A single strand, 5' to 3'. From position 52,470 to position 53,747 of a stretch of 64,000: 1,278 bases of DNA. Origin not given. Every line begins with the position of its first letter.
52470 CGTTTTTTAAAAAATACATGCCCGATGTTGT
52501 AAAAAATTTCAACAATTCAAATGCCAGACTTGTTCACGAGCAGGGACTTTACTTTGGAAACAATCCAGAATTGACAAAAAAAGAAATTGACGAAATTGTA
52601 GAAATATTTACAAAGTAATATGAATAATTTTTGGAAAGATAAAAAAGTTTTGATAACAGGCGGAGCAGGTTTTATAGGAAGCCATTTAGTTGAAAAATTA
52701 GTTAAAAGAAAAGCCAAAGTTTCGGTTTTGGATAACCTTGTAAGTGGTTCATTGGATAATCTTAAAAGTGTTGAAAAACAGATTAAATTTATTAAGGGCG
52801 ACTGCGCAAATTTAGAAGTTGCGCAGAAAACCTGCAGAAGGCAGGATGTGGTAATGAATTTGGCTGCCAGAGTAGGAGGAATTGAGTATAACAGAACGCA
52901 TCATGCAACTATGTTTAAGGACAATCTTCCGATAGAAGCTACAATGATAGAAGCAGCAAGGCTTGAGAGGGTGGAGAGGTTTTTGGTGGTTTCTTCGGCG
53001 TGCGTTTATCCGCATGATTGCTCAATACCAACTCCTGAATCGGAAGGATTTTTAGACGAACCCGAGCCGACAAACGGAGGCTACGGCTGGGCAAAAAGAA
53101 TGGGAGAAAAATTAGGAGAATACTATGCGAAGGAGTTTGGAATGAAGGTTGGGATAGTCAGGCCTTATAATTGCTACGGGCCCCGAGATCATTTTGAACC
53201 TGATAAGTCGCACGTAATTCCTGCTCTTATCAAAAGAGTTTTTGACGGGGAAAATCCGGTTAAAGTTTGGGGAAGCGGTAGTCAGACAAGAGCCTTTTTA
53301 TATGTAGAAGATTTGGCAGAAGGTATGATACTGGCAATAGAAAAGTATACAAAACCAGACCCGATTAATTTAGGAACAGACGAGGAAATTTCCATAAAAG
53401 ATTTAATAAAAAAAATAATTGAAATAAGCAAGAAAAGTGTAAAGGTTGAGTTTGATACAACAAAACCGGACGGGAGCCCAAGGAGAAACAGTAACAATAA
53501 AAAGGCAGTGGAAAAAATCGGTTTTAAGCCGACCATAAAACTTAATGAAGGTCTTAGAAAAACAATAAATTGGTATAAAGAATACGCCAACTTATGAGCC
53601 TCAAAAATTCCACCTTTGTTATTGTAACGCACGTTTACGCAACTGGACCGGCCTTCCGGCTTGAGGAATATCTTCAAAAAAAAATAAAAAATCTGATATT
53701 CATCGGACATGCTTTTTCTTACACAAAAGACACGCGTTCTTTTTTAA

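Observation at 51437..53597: ColD-like 3-dehydratase (His in place of the PLP lysine, no Fe-S cysteines) next to an Fcl/ColC-like reductase: a 3,6-dideoxyhexose (colitose-type) branch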

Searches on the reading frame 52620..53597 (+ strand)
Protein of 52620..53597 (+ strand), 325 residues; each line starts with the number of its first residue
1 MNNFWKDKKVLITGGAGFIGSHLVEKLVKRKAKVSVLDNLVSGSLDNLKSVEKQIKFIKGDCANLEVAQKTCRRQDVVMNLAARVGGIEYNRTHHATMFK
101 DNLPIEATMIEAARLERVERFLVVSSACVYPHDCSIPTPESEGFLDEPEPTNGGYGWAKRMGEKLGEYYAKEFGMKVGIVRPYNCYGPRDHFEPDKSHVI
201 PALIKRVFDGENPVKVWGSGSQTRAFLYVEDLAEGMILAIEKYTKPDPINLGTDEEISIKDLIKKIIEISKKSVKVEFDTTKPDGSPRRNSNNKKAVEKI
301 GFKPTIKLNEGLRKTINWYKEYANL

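Call 6: search_protein_families(library=ncbifam, proteins=[window:52620-53597:+], max_evalue=0.00001)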
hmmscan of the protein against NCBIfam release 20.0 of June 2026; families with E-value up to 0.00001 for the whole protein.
window:52620-53597:+ (325 aa): 28 families (the best 25 are shown)
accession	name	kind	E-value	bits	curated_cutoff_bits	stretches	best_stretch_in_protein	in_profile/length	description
NF047922.1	GDPFucSynFcl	equivalog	1.3e-65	221.9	500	1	7-321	2-303/308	GDP-L-fucose synthase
TIGR04180.1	EDH_00030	hypoth_equivalog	2.6e-43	148.2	475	1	10-305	1-295/297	NAD-dependent 4,6-dehydratase LegB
TIGR01181.1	dTDP_gluc_dehyt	equivalog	3.2e-43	148.1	365.1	1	9-322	1-314/321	dTDP-glucose 4,6-dehydratase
TIGR01179.1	galE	equivalog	1.2e-39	136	262.3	1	9-322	1-328/332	UDP-glucose 4-epimerase GalE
TIGR02197.1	heptose_epim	equivalog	1.1e-26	93.8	274.6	1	10-320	1-314/316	ADP-glyceromanno-heptose 6-epimerase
NF007490.0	PRK10084.1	subfamily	8.7e-22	77.6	649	1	9-321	2-336/361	dTDP-glucose 4,6-dehydratase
NF011728.1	PRK15181.1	equivalog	1.6e-21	76.7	760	1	7-320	15-338/348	Vi polysaccharide biosynthesis UDP-N-acetylglucosaminuronic acid C-4 epimerase TviC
NF007582.0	PRK10217.1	equivalog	5.9e-21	74.9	698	1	8-320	2-332/355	dTDP-glucose 4,6-dehydratase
TIGR03466.1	HpnA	hypoth_equivalog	6.5e-20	71.3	367.65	1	9-272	2-248/327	hopanoid-associated sugar epimerase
NF008872.0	PRK11908.1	equivalog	2e-19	69.9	294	1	8-321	2-337/349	bifunctional UDP-4-keto-pentose/UDP-xylose synthase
NF007956.0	PRK10675.1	subfamily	1.5e-18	67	394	1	9-320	2-330/338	UDP-glucose 4-epimerase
NF005998.1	PRK08125.1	equivalog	6.7e-18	64.4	777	1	6-275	314-591/649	bifunctional UDP-4-amino-4-deoxy-L-arabinose formyltransferase/UDP-glucuronic acid oxidase ArnA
NF008360.0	PRK11150.1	equivalog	1.3e-14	54.1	452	1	10-273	2-257/310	ADP-glyceromanno-heptose 6-epimerase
TIGR02622.1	CDP_4_6_dhtase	equivalog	3.3e-14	52.8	278.45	1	4-322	1-333/352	CDP-glucose 4,6-dehydratase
NF042422.1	oxyalk_red_OleD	equivalog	7.4e-14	51.8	580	1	9-243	2-218/329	2-alkyl-3-oxoalkanoate reductase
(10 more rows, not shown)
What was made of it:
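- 52620..53597 (+): 'FclW': an Fcl/ColC/GME-superfamily extended SDR (325 aa), predicted C5(3,5)-epimerase/C4-reductase. It starts 2 nt after the dehydratase stop codon and overlaps the next GT4 gene by 4 nt. NCBIfam Fcl 222 bits, below the 500 cut-off (call 6).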

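Call 7: search_protein_families(library=pfam, proteins=[window:52620-53597:+], max_evalue=0.00001)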
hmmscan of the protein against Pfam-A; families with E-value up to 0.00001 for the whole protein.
window:52620-53597:+ (325 aa): 6 families
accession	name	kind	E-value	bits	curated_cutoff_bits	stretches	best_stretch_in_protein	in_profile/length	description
PF01370.27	Epimerase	-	2.7e-60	204.2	20.9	1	10-252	1-240/240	NAD dependent epimerase/dehydratase family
PF16363.11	GDP_Man_Dehyd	-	1.4e-38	133.6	27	1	11-315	1-332/332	GDP-mannose 4,6 dehydratase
PF01073.25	3Beta_HSD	-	2.9e-15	56.5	22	1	11-246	1-235/280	3-beta hydroxysteroid dehydrogenase/isomerase family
PF07993.18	NAD_binding_4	-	8e-14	51.8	20.1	1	12-187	1-209/258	Male sterility protein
PF02719.21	Polysacc_synt_2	-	1.2e-10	41.5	20.2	1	10-126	1-128/293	Polysaccharide biosynthesis protein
PF13460.12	NAD_binding_10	-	6.3e-10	39.7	27.2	1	14-131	1-103/184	NAD(P)H-binding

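Call 9: search_solved_structures(query=window:52620-53597:+, show_alignments=2, max_evalue=1e-20)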
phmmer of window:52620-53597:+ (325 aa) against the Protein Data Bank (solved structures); distinct sequences matched with E-value up to 1e-20: 54.
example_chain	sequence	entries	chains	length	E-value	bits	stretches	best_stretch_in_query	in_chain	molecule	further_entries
7ll6_A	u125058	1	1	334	5.1e-53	183.4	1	73-323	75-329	GDP-L-fucose synthase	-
8du0_A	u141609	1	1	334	1.3e-52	182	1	73-323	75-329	GDP-L-fucose synthase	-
8sg0_A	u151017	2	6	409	6.3e-45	156.8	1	4-322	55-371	GDP-mannose 3,5-epimerase | GDP-mannose 3,5 epimerase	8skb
2c59_A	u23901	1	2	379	1.2e-44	156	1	6-322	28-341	GDP-MANNOSE-3', 5'-EPIMERASE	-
2c5e_A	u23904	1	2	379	1.4e-44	155.7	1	6-322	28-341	GDP-MANNOSE-3', 5'-EPIMERASE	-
2c54_A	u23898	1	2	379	2.9e-44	154.7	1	6-322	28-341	GDP-MANNOSE-3', 5'-EPIMERASE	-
2c5a_A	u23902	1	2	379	3.9e-44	154.2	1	6-322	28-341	GDP-MANNOSE-3', 5'-EPIMERASE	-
1bws_A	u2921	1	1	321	4.4e-44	154.1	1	73-321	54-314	PROTEIN (GDP-4-KETO-6-DEOXY-D-MANNOSE EPIMERASE/REDUCTASE)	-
1bsv_A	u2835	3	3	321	1.6e-43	152.2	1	73-321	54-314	PROTEIN (GDP-FUCOSE SYNTHETASE) | GDP-FUCOSE SYNTHETASE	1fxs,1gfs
1e6u_A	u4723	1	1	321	2.9e-43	151.4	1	73-321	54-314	GDP-FUCOSE SYNTHETASE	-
1e7s_A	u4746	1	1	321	6.6e-43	150.2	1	73-321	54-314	GDP-FUCOSE SYNTHETASE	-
1e7q_A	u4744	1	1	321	6.9e-43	150.1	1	73-321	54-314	GDP-FUCOSE SYNTHETASE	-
1e7r_A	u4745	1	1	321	4.6e-42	147.4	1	73-321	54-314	GDP-FUCOSE SYNTHETASE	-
2b69_A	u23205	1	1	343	2.4e-38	135.2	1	6-321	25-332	UDP-glucuronate decarboxylase 1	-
4gll_A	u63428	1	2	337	3.2e-38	134.8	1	8-321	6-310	UDP-glucuronic acid decarboxylase 1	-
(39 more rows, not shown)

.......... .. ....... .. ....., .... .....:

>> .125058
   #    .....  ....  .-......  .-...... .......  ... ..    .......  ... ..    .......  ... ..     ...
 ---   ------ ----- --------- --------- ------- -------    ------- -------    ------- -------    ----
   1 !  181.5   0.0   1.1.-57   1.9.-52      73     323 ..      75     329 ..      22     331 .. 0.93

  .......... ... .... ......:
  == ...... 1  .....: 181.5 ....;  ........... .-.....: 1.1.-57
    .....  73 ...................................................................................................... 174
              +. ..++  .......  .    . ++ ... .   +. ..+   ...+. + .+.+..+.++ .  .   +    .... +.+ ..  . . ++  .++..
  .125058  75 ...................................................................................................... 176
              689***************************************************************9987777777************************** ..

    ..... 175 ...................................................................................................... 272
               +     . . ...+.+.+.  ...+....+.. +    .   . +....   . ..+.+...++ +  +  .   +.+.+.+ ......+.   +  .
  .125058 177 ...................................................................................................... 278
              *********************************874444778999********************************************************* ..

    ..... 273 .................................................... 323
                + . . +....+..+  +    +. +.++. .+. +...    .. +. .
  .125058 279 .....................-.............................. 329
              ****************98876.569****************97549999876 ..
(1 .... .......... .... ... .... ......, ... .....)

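Call 46: find_homologous_proteins(query=window:52620-53597:+, max_evalue=1e-20)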
Query window:52620-53597:+ (325 aa): 7598 proteins with E <= 1e-20 among 8000 candidates; the best 120 are listed.
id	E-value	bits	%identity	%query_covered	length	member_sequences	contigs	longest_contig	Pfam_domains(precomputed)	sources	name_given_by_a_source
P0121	1.6e-218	742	100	100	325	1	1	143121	PF16363.12,PF02719.22,PF01073.26,PF07993.19,PF13460.13,PF01370.28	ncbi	-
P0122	4.0e-183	626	82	100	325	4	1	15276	PF16363.12,PF02719.22,PF05368.20,PF01073.26,PF07993.19,PF13460.13,PF00106.32,PF01370.28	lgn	-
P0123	1.1e-182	624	83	100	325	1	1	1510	PF16363.12,PF02719.22,PF05368.20,PF01073.26,PF07993.19,PF13460.13,PF01370.28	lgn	-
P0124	2.3e-182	623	81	100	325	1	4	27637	PF16363.12,PF02719.22,PF01073.26,PF07993.19,PF13460.13,PF01370.28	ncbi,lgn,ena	-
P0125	3.2e-181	620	82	100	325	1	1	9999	PF16363.12,PF02719.22,PF01073.26,PF07993.19,PF13460.13,PF01370.28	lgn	-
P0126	3.3e-181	620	81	100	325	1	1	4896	PF16363.12,PF02719.22,PF05368.20,PF01073.26,PF07993.19,PF13460.13,PF00106.32,PF01370.28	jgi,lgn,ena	-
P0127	6.6e-179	612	80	100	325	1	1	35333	PF16363.12,PF02719.22,PF05368.20,PF01073.26,PF07993.19,PF13460.13,PF01370.28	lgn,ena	-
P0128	1.7e-178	611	80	100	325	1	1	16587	PF16363.12,PF02719.22,PF05368.20,PF01073.26,PF07993.19,PF13460.13,PF00106.32,PF01370.28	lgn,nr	nr:SDR family NAD(P)-dependent oxidoreductase [Candidatus Levybacteria bacterium]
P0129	7.9e-178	608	79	100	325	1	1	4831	PF16363.12,PF02719.22,PF05368.20,PF01073.26,PF07993.19,PF13460.13,PF00106.32,PF01370.28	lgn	-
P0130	1.2e-176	605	79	100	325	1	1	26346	PF16363.12,PF02719.22,PF05368.20,PF01073.26,PF07993.19,PF13460.13,PF00106.32,PF01370.28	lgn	-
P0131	3.5e-175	600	80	98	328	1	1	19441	PF16363.12,PF02719.22,PF01073.26,PF07993.19,PF13460.13,PF01370.28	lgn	-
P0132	6.7e-175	599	79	99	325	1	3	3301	PF16363.12,PF02719.22,PF05368.20,PF01073.26,PF07993.19,PF13460.13,PF01370.28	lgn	-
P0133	1.0e-172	592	79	98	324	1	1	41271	PF16363.12,PF02719.22,PF01073.26,PF07993.19,PF13460.13,PF01370.28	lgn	-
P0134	6.4e-171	586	78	99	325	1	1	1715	PF16363.12,PF02719.22,PF01073.26,PF07993.19,PF13460.13,PF01370.28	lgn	-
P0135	2.0e-170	584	78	98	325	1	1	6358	PF16363.12,PF02719.22,PF01073.26,PF07993.19,PF13460.13,PF01370.28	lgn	-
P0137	1.0e-166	572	76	99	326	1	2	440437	PF16363.12,PF02719.22,PF05368.20,PF01073.26,PF07993.19,PF13460.13,PF00106.32,PF01370.28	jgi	jgi:GDP-L-fucose synthase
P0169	8.5e-161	552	74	98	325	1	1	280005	PF16363.12,PF02719.22,PF05368.20,PF01073.26,PF07993.19,PF13460.13,PF00106.32,PF01370.28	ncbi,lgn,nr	ncbi:MAG TPA: SDR family NAD(P)-dependent oxidoreductase [Candidatus Limnocylindrales bacterium]|nr:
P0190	1.4e-159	548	75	98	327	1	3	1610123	PF16363.12,PF02719.22,PF05368.20,PF01073.26,PF07993.19,PF13460.13,PF00106.32,PF03435.25,PF01370.28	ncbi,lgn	-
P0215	2.2e-158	545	74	99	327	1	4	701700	PF16363.12,PF02719.22,PF01073.26,PF07993.19,PF13460.13,PF01370.28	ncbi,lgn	-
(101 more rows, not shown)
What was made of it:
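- FclW is a separately conserved subfamily (72-83% identity over 120 clusters, call 46).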

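Call 49: find_encoding_contigs(protein=P0121, flank=10000, max_places=3)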
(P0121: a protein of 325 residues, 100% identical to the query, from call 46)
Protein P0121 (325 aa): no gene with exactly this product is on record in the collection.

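Call 53: find_encoding_contigs(protein=P0190, flank=10000, max_places=2)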
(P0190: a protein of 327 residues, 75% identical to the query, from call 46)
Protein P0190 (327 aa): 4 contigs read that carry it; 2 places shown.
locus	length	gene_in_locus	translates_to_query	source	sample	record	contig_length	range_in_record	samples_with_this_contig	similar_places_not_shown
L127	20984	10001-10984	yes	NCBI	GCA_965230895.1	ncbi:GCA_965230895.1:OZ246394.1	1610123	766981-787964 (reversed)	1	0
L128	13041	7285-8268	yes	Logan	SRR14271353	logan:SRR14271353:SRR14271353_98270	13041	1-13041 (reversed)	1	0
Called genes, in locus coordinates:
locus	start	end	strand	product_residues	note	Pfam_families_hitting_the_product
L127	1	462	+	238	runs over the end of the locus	PF00535:Glycos_transf_2, PF10111:Glyco_tranf_2_2, PF13641:Glyco_tranf_2_3 (weak)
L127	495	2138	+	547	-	PF13231:PMT_2 (weak)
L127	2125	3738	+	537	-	PF13231:PMT_2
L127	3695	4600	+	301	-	PF00535:Glycos_transf_2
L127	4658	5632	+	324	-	PF01073:3Beta_HSD, PF01370:Epimerase, PF02719:Polysacc_synt_2, PF04321:RmlD_sub_bind, PF05368:NmrA, PF13460:NAD_binding_10, PF16363:GDP_Man_Dehyd, PF07993:NAD_binding_4, +1 more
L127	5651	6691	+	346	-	PF13439:Glyco_transf_4, PF00534:Glycos_transf_1, PF13692:Glyco_trans_1_4, PF20706:GT4-conflict (weak)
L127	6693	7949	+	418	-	PF01943:Polysacc_synt (weak), PF13440:Polysacc_synt_3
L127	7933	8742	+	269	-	PF00535:Glycos_transf_2, PF10111:Glyco_tranf_2_2 (weak), PF13641:Glyco_tranf_2_3 (weak)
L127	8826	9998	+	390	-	PF01041:DegT_DnrJ_EryC1, PF01053:Cys_Met_Meta_PP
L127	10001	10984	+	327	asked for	PF00106:adh_short (weak), PF01073:3Beta_HSD, PF01370:Epimerase, PF02719:Polysacc_synt_2 (weak), PF05368:NmrA, PF07993:NAD_binding_4, PF16363:GDP_Man_Dehyd, PF13460:NAD_binding_10, +1 more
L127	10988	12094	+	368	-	PF02350:Epimerase_2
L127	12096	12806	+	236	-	PF13302:Acetyltransf_3 (weak), PF00583:Acetyltransf_1, PF13673:Acetyltransf_10, PF13508:Acetyltransf_7, PF08445:FR47 (faint)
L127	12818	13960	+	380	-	PF00266:Aminotran_5 (weak), PF01041:DegT_DnrJ_EryC1, PF00155:Aminotran_1_2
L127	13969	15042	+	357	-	PF00535:Glycos_transf_2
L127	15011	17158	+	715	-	-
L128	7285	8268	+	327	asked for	PF00106:adh_short (weak), PF01073:3Beta_HSD, PF01370:Epimerase, PF02719:Polysacc_synt_2 (weak), PF05368:NmrA, PF07993:NAD_binding_4, PF16363:GDP_Man_Dehyd, PF13460:NAD_binding_10, +1 more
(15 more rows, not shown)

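Call 54: find_encoding_contigs(protein=P0169, flank=10000, max_places=2)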
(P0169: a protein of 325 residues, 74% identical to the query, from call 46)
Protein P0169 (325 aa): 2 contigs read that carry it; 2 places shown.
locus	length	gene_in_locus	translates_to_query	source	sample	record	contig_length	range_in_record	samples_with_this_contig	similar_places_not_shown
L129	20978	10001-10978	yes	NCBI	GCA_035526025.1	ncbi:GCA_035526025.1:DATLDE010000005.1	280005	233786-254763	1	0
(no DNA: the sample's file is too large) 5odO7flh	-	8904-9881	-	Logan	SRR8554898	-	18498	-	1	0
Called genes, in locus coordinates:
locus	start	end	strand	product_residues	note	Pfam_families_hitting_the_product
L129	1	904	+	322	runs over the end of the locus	PF00294:PfkB, PF08543:Phos_pyr_kin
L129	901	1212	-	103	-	-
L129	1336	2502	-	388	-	PF18911:PKD_4 (weak), PF00801:PKD (weak)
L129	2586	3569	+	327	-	PF01073:3Beta_HSD, PF01370:Epimerase, PF02719:Polysacc_synt_2, PF04321:RmlD_sub_bind, PF05368:NmrA, PF13460:NAD_binding_10, PF16363:GDP_Man_Dehyd, PF07993:NAD_binding_4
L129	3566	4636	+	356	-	PF13439:Glyco_transf_4, PF00534:Glycos_transf_1, PF13692:Glyco_trans_1_4, PF13524:Glyco_trans_1_2, PF20706:GT4-conflict (weak)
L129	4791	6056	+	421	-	PF01943:Polysacc_synt, PF13440:Polysacc_synt_3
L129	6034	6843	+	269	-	PF00535:Glycos_transf_2, PF10111:Glyco_tranf_2_2 (weak)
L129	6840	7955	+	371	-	PF13439:Glyco_transf_4, PF20706:GT4-conflict, PF00534:Glycos_transf_1, PF13692:Glyco_trans_1_4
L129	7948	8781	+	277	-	PF00535:Glycos_transf_2, PF10111:Glyco_tranf_2_2 (weak), PF13641:Glyco_tranf_2_3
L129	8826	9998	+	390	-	PF01041:DegT_DnrJ_EryC1, PF01053:Cys_Met_Meta_PP (weak)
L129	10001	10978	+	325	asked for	PF00106:adh_short (weak), PF01370:Epimerase, PF02719:Polysacc_synt_2, PF05368:NmrA, PF01073:3Beta_HSD, PF07993:NAD_binding_4, PF13460:NAD_binding_10, PF16363:GDP_Man_Dehyd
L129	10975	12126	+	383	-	PF00534:Glycos_transf_1, PF13692:Glyco_trans_1_4, PF26337:Gtf3_C (weak)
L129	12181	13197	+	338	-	PF00535:Glycos_transf_2, PF10111:Glyco_tranf_2_2, PF13641:Glyco_tranf_2_3, PF13506:Glyco_transf_21, PF13632:Glyco_trans_2_3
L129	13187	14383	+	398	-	PF13439:Glyco_transf_4 (weak), PF00534:Glycos_transf_1, PF13692:Glyco_trans_1_4, PF20706:GT4-conflict (weak), PF13524:Glyco_trans_1_2 (weak)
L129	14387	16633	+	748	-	-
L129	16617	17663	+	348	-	-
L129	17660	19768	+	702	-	-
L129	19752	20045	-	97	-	-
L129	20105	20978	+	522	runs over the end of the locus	PF13231:PMT_2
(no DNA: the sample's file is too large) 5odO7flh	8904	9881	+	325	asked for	PF00106:adh_short (weak), PF01370:Epimerase, PF02719:Polysacc_synt_2, PF05368:NmrA, PF01073:3Beta_HSD, PF07993:NAD_binding_4, PF13460:NAD_binding_10, PF16363:GDP_Man_Dehyd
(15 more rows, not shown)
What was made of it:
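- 53594..58214 (+): Four overlapping glycosyltransferase genes downstream: GT4, GT2, GT4, GT4. They are candidate users of the dideoxy sugar. The same GT4-GT2-GT4 order follows the pair in L129 (call 54).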

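Call 72: find_encoding_contigs(protein=P0137, flank=10000, max_places=1)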
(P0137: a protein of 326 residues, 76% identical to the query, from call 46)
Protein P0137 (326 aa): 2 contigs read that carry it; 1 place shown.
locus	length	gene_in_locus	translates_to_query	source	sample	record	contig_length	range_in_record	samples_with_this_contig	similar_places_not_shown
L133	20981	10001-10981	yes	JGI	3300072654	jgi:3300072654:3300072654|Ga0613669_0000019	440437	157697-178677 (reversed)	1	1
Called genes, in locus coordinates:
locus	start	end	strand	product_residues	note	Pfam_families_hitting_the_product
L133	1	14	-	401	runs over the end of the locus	PF18911:PKD_4 (faint)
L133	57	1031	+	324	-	PF01073:3Beta_HSD, PF01370:Epimerase, PF02719:Polysacc_synt_2, PF04321:RmlD_sub_bind, PF05368:NmrA (weak), PF13460:NAD_binding_10, PF16363:GDP_Man_Dehyd, PF07993:NAD_binding_4 (weak)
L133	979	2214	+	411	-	-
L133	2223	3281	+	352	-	PF13439:Glyco_transf_4, PF00534:Glycos_transf_1, PF13692:Glyco_trans_1_4, PF20706:GT4-conflict (weak)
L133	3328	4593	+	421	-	PF13440:Polysacc_synt_3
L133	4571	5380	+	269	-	PF00535:Glycos_transf_2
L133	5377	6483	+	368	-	PF13439:Glyco_transf_4, PF20706:GT4-conflict, PF00534:Glycos_transf_1, PF13692:Glyco_trans_1_4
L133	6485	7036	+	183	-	PF00908:dTDP_sugar_isom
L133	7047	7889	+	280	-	PF00535:Glycos_transf_2, PF10111:Glyco_tranf_2_2, PF13641:Glyco_tranf_2_3 (weak)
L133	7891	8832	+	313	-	PF01370:Epimerase, PF02719:Polysacc_synt_2 (faint), PF01073:3Beta_HSD, PF07993:NAD_binding_4, PF13460:NAD_binding_10, PF16363:GDP_Man_Dehyd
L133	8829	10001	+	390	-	PF01041:DegT_DnrJ_EryC1, PF01053:Cys_Met_Meta_PP (weak)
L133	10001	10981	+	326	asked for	PF00106:adh_short (weak), PF01370:Epimerase, PF02719:Polysacc_synt_2 (weak), PF05368:NmrA (weak), PF01073:3Beta_HSD, PF07993:NAD_binding_4, PF13460:NAD_binding_10, PF16363:GDP_Man_Dehyd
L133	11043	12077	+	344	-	PF00534:Glycos_transf_1, PF13692:Glyco_trans_1_4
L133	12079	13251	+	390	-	PF13439:Glyco_transf_4 (weak), PF00534:Glycos_transf_1, PF13692:Glyco_trans_1_4, PF13524:Glyco_trans_1_2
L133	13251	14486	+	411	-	PF00534:Glycos_transf_1, PF13692:Glyco_trans_1_4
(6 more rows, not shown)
